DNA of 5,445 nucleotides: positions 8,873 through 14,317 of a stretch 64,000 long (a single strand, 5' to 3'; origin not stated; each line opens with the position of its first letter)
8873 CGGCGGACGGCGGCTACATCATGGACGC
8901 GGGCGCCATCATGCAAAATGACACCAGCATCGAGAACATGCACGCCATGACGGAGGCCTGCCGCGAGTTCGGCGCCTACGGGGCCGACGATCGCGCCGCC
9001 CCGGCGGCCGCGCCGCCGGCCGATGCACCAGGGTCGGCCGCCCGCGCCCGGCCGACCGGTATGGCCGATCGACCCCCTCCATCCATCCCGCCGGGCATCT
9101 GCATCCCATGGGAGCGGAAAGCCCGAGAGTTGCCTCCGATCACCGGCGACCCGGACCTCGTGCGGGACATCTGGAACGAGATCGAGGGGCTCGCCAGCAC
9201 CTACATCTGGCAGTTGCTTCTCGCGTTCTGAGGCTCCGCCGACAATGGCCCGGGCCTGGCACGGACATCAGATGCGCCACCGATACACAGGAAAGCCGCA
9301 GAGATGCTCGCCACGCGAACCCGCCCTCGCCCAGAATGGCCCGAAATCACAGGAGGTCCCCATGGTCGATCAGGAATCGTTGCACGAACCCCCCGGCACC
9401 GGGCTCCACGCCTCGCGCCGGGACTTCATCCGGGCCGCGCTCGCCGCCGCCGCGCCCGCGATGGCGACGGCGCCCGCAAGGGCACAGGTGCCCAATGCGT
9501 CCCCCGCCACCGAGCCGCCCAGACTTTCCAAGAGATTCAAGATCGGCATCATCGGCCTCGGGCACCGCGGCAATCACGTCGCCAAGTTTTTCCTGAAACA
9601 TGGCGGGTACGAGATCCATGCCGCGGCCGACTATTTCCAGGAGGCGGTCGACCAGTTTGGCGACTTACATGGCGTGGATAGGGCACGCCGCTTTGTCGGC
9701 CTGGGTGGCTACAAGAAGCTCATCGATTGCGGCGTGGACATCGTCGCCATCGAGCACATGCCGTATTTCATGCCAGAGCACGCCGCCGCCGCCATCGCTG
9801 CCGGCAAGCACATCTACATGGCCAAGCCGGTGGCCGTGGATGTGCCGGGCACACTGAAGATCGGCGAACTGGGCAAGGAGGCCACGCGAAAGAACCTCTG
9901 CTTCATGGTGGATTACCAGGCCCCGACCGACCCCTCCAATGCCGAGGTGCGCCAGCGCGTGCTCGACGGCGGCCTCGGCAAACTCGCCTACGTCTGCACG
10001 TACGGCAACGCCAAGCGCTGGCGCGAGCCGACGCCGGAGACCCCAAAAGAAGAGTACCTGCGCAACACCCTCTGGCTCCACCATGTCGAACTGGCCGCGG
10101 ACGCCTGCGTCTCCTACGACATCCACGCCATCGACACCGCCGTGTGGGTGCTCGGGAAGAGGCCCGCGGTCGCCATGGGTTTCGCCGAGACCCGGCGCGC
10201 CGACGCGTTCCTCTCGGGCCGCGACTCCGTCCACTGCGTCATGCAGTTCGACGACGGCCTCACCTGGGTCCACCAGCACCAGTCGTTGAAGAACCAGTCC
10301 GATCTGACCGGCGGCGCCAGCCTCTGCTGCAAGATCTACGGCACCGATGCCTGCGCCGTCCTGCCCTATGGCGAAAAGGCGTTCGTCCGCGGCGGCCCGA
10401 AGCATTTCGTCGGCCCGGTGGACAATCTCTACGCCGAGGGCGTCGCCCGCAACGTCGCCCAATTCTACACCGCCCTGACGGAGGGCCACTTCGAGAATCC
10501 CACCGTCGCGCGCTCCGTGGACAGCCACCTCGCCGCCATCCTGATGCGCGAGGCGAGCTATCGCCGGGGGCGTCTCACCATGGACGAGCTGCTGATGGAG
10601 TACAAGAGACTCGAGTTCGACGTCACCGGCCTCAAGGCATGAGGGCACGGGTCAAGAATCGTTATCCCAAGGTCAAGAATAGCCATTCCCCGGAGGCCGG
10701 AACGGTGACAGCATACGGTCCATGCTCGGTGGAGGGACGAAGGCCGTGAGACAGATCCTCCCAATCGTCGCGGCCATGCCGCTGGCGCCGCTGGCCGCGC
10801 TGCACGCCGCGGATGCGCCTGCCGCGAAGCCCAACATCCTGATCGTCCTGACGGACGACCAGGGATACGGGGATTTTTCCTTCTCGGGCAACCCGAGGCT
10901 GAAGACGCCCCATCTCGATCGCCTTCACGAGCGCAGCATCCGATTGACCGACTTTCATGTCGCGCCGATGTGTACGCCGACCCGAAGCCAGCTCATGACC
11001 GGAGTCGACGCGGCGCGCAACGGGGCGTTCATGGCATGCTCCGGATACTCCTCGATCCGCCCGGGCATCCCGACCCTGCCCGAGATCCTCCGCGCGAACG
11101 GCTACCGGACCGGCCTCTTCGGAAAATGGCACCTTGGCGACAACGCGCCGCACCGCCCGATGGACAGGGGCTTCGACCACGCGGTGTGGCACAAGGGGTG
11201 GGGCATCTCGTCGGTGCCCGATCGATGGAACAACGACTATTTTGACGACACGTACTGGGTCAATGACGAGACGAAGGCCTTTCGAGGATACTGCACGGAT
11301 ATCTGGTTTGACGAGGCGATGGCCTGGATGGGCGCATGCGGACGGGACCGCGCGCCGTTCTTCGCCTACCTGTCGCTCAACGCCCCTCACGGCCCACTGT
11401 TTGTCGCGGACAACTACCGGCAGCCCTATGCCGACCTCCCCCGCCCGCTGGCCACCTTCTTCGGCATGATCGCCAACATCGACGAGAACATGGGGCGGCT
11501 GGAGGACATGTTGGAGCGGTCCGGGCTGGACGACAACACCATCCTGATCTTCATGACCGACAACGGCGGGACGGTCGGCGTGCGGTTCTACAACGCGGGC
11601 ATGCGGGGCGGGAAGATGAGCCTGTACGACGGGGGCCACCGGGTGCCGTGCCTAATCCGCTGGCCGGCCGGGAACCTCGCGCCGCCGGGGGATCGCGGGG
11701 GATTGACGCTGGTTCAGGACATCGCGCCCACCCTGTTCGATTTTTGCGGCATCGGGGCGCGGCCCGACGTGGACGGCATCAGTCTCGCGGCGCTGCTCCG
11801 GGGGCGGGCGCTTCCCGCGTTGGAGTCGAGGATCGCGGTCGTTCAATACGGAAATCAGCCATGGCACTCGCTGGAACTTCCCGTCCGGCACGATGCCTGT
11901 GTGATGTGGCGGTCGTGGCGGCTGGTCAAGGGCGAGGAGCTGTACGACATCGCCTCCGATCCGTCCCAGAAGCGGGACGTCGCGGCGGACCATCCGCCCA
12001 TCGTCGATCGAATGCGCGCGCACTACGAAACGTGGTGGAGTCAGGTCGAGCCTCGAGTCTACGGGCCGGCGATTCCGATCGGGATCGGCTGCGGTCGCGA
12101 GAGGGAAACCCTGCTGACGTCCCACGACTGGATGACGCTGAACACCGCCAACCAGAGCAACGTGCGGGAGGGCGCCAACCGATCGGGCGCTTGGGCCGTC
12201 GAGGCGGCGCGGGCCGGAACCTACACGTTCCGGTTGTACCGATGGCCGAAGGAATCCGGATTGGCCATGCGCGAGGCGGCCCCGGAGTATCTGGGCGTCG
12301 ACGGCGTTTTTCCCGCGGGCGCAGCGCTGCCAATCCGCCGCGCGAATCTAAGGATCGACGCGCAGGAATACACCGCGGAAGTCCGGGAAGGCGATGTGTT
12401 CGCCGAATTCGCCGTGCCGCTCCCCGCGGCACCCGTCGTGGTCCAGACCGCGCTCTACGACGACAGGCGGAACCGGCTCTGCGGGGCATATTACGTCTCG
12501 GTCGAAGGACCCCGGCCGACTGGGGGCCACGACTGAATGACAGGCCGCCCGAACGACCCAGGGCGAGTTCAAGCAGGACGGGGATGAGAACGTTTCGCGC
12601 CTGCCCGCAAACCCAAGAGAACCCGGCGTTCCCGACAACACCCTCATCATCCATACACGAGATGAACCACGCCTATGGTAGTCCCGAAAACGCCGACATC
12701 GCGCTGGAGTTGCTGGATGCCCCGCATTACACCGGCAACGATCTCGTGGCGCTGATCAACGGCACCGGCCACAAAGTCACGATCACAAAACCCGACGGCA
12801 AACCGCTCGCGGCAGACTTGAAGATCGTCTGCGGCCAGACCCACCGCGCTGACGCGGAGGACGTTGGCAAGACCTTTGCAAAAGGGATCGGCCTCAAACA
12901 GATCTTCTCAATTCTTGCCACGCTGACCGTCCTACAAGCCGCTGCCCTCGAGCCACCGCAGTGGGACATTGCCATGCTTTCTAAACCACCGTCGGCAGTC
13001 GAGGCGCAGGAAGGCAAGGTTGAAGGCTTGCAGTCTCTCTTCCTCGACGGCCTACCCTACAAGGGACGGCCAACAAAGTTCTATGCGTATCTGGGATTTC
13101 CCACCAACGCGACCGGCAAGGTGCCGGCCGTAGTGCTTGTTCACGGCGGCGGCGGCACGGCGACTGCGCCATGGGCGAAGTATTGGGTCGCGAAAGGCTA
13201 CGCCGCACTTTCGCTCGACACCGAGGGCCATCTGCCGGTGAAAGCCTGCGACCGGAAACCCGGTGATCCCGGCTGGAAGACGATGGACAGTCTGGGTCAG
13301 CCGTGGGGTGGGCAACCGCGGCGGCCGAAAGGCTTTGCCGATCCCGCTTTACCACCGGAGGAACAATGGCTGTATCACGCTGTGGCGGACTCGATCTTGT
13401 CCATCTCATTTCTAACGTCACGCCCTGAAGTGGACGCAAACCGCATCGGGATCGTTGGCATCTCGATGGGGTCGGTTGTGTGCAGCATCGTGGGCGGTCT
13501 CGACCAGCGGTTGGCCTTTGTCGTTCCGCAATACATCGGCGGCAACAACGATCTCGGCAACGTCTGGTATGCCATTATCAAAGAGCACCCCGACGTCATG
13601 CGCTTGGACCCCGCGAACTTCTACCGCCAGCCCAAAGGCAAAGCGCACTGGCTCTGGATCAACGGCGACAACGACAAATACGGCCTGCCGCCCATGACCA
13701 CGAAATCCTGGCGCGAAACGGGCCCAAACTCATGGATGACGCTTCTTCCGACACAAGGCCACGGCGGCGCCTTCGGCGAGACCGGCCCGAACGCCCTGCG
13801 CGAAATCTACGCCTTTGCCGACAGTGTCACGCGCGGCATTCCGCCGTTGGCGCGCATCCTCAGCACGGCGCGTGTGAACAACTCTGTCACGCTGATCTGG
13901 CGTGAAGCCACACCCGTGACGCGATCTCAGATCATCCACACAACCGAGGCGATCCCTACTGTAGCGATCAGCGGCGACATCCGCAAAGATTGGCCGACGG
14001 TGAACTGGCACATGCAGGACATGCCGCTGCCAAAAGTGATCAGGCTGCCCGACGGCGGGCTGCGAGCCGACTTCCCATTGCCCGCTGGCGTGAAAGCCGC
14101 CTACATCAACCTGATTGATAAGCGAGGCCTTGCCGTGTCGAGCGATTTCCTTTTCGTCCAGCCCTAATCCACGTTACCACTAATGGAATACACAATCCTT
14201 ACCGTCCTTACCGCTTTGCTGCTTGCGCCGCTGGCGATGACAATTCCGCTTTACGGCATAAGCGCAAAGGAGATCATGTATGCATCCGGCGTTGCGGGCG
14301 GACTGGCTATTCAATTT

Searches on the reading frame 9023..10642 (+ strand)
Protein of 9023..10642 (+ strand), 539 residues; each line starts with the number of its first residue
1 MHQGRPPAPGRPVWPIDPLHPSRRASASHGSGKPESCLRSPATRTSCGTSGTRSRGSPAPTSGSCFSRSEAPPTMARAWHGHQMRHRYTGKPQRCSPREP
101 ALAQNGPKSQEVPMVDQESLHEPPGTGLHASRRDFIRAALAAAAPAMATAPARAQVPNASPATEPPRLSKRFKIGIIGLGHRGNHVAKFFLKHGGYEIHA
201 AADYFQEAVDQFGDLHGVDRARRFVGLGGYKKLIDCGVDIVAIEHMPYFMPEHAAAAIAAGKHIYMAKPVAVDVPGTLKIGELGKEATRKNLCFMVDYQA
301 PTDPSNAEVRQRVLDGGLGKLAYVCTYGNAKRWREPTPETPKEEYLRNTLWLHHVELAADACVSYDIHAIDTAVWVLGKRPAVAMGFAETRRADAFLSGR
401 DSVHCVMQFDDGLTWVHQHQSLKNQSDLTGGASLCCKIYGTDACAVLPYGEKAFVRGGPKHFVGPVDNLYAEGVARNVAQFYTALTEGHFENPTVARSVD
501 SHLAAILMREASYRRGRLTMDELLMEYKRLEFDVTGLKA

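Call 44: search_protein_families(library=pfam, proteins=[window:9023-10642:+], max_evalue=0.001)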
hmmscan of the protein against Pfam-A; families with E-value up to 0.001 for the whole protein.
window:9023-10642:+ (539 aa): 3 families
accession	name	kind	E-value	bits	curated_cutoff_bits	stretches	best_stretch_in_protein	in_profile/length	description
PF01408.29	GFO_IDH_MocA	-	1.5e-06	29.3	24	1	172-297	1-119/120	Oxidoreductase family, NAD-binding Rossmann fold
PF22725.1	GFO_IDH_MocA_C3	-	4.2e-06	27.2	27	1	308-443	3-121/124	GFO/IDH/MocA C-terminal domain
PF02894.22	GFO_IDH_MocA_C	-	0.00044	20.5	22.9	1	363-446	44-128/218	Oxidoreductase family, C-terminal alpha/beta domain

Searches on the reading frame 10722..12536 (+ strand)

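Call 7: search_protein_families(library=pfam, proteins=[window:10722-12536:+], max_evalue=0.01)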
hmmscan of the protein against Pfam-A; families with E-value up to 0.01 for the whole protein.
window:10722-12536:+ (604 aa): 2 families
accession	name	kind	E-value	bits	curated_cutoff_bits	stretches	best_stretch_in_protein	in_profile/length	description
PF00884.28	Sulfatase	-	1.6e-54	185.7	25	1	37-343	1-300/301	Sulfatase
PF16347.10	SGSH_C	-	3.2e-08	34.3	29.3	1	299-423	9-134/154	N-sulphoglucosamine sulphohydrolase, C-terminal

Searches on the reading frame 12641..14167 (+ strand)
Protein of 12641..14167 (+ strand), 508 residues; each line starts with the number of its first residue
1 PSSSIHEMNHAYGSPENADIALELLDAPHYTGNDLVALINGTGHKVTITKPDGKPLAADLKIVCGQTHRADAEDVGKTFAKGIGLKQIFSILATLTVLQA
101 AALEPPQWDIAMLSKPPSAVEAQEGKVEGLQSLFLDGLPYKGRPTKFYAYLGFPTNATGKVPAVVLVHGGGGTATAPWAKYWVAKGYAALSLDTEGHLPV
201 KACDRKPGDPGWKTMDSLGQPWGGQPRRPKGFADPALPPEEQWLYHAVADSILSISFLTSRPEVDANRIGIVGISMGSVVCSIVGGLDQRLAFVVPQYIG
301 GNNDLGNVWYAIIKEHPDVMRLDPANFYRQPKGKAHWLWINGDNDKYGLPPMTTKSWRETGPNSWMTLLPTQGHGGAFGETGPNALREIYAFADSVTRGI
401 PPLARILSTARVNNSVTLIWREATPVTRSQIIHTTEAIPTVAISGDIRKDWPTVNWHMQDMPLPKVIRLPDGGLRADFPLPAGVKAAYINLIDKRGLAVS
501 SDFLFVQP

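Call 7: search_protein_families(library=pfam, proteins=[window:12641-14167:+], max_evalue=0.01)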
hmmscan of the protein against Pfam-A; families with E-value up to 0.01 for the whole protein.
window:12641-14167:+ (508 aa): 5 families
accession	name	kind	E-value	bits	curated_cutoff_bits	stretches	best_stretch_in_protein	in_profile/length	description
PF05448.18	AXE1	-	1.2e-08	34.6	21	1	145-298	67-207/321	Acetyl xylan esterase (AXE1)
PF00326.27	Peptidase_S9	-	4.5e-05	23.5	22.6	1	242-396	39-209/213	Prolyl oligopeptidase family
PF01738.24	DLH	-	0.0012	19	21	0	248-298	77-128/217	Dienelactone hydrolase family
PF08840.17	BAAT_C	-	0.0022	18.5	20.9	1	255-286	10-41/210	BAAT / Acyl-CoA thioester hydrolase C terminal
PF12697.13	Abhydrolase_6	-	0.0039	18.3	26.3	1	164-340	1-121/217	Alpha/beta hydrolase family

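Call 33: find_homologous_proteins(query=window:12662-14167:+, max_evalue=1e-30)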
Query window:12662-14167:+ (501 aa): 201 proteins with E <= 1e-30 among 8000 candidates; the best 120 are listed.
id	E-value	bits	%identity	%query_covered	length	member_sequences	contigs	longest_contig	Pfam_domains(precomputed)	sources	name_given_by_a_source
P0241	6.6e-261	885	89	85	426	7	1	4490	PF05448.19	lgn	-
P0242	5.3e-235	799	81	82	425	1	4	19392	PF00326.28,PF05448.19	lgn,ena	-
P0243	3.2e-232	790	79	84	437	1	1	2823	PF00326.28,PF05448.19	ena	-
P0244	1.1e-231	788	81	82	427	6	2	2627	PF00326.28,PF05448.19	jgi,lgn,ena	-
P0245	1.6e-228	778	78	85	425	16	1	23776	PF00326.28,PF05448.19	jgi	jgi:dienelactone hydrolase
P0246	7.7e-207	706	74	82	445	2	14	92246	PF05448.19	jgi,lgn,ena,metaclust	metaclust:\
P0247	9.6e-206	703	72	81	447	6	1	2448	PF05448.19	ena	-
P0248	8.2e-196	670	68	83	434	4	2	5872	PF05448.19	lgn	-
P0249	3.9e-191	655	69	81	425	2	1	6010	PF05448.19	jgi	-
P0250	1.2e-189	650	68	81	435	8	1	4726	PF05448.19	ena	-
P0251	1.9e-180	619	64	83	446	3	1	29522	PF05448.19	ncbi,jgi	jgi:hypothetical protein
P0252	3.6e-178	612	65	83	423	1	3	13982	PF00326.28,PF05448.19,PF01738.25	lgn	-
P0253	2.4e-177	609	63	83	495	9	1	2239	PF05448.19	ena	-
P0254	4.3e-177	608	65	82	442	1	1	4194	PF05448.19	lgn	-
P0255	4.3e-175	602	63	83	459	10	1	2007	PF05448.19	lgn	-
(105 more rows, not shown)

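Call 34: find_encoding_contigs(protein=P0241, flank=10000, max_places=6)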
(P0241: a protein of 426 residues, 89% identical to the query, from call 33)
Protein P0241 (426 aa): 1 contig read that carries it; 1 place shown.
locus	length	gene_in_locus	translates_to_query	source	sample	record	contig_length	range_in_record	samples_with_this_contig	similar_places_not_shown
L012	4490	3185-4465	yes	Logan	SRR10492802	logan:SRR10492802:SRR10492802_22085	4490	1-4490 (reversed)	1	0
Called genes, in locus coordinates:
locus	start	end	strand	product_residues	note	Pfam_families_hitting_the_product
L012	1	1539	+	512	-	?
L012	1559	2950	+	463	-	PF00884:Sulfatase, PF16347:SGSH_C (weak)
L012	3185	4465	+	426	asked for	PF05448:AXE1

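Call 35: find_encoding_contigs(protein=P0242, flank=10000, max_places=6)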
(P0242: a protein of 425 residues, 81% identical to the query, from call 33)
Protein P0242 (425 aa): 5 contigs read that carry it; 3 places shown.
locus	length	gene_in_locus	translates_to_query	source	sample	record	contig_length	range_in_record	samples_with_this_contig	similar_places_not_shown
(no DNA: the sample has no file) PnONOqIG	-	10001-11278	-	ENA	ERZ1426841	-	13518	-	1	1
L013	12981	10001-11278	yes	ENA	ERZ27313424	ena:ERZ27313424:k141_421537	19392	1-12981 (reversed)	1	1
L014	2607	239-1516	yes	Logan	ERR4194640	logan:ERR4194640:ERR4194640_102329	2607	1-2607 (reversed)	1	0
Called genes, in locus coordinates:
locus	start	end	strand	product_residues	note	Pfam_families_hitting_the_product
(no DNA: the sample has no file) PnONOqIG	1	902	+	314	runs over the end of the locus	?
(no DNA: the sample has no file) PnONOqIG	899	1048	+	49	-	-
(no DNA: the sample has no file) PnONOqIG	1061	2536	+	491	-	PF03253:UT, PF00515:TPR_1 (faint), PF07719:TPR_2 (faint), PF13174:TPR_6 (faint), PF13181:TPR_8 (faint), PF13428:TPR_14 (faint), PF13432:TPR_16 (faint), PF03253:UT (weak), +4 more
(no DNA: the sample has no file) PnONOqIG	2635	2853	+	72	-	PF04542:Sigma70_r2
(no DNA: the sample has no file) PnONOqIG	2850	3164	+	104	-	PF07638:Sigma70_ECF (weak), PF08281:Sigma70_r4_2, PF04545:Sigma70_r4 (weak)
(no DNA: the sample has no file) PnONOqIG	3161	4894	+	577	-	-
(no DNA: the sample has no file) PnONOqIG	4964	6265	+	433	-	PF03781:FGE-sulfatase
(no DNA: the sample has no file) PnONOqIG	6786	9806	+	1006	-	PF13385:Laminin_G_3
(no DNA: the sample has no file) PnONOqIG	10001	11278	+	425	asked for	PF05448:AXE1, PF00326:Peptidase_S9 (weak)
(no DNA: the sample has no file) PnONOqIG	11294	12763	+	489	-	PF00884:Sulfatase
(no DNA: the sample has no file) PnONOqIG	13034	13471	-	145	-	?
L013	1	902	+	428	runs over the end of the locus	PF00501:AMP-binding (weak), PF27533:CapK_C (weak)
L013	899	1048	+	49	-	-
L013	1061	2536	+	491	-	PF03253:UT, PF00515:TPR_1 (faint), PF07719:TPR_2 (faint), PF13181:TPR_8 (faint), PF13428:TPR_14 (faint), PF13432:TPR_16 (faint), PF13424:TPR_12 (faint), PF03253:UT (weak), +3 more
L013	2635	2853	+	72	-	PF04542:Sigma70_r2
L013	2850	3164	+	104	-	PF07638:Sigma70_ECF (weak), PF08281:Sigma70_r4_2, PF04545:Sigma70_r4 (weak)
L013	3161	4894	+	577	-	-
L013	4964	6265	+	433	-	PF03781:FGE-sulfatase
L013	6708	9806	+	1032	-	PF13385:Laminin_G_3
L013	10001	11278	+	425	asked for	PF05448:AXE1, PF00326:Peptidase_S9 (weak)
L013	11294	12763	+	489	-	PF00884:Sulfatase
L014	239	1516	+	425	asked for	PF05448:AXE1, PF00326:Peptidase_S9 (weak)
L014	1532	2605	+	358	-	?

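Call 36: find_encoding_contigs(protein=P0245, flank=10000, max_places=4)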
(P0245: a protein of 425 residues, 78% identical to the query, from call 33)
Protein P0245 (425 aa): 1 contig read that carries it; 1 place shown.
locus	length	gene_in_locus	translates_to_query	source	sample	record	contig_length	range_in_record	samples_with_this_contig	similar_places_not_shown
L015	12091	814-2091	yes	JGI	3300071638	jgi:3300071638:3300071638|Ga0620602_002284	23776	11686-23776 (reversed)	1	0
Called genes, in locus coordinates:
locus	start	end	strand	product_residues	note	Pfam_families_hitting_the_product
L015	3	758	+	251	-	?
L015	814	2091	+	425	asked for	PF05448:AXE1, PF00326:Peptidase_S9 (faint)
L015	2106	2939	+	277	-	PF13472:Lipase_GDSL_2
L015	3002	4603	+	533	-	PF00884:Sulfatase, PF01663:Phosphodiest (faint), PF16347:SGSH_C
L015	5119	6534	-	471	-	PF00884:Sulfatase, PF01663:Phosphodiest (faint), PF16347:SGSH_C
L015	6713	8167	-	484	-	PF00884:Sulfatase, PF01663:Phosphodiest, PF16347:SGSH_C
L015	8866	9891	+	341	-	PF06580:His_kinase, PF02518:HATPase_c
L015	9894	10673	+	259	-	PF00072:Response_reg, PF04397:LytTR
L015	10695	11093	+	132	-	-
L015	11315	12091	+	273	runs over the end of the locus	PF06439:3keto-disac_hyd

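Call 46: find_related_loci(query=window:12899-14167:+, collection=genome_contigs, flank=6000)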
Query window:12899-14167:+ (422 aa) in genome_contigs; peptide patterns used: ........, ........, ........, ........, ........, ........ (x = any residue, [..] = any of these).
29 stretches matched a pattern; 4 encode a relative of the query (tblastn E <= 1e-3); 4 distinct loci.
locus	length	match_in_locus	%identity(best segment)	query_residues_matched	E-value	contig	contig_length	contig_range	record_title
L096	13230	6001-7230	81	13-422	0e+0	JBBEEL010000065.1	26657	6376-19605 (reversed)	MAG: Akkermansiaceae bacterium isolate LejiaF_61_22 Lejia_F_2658_length_26657_cov_15, whole genome shotgun sequence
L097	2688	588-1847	63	5-418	0e+0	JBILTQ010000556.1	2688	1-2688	MAG: Pirellulaceae bacterium isolate ME2018-07-17_3300044591_group8_bin172 Rohwer_bin1669_scaffold_61781_c1, whole genom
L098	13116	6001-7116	34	22-415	4e-52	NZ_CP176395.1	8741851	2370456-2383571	Paenibacillus sp. MBLB4367 chromosome, complete genome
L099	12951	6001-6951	29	76-420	2e-32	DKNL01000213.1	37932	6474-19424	MAG TPA_asm: Opitutales bacterium UBA7389 UBA7389_contig_1708, whole genome shotgun sequence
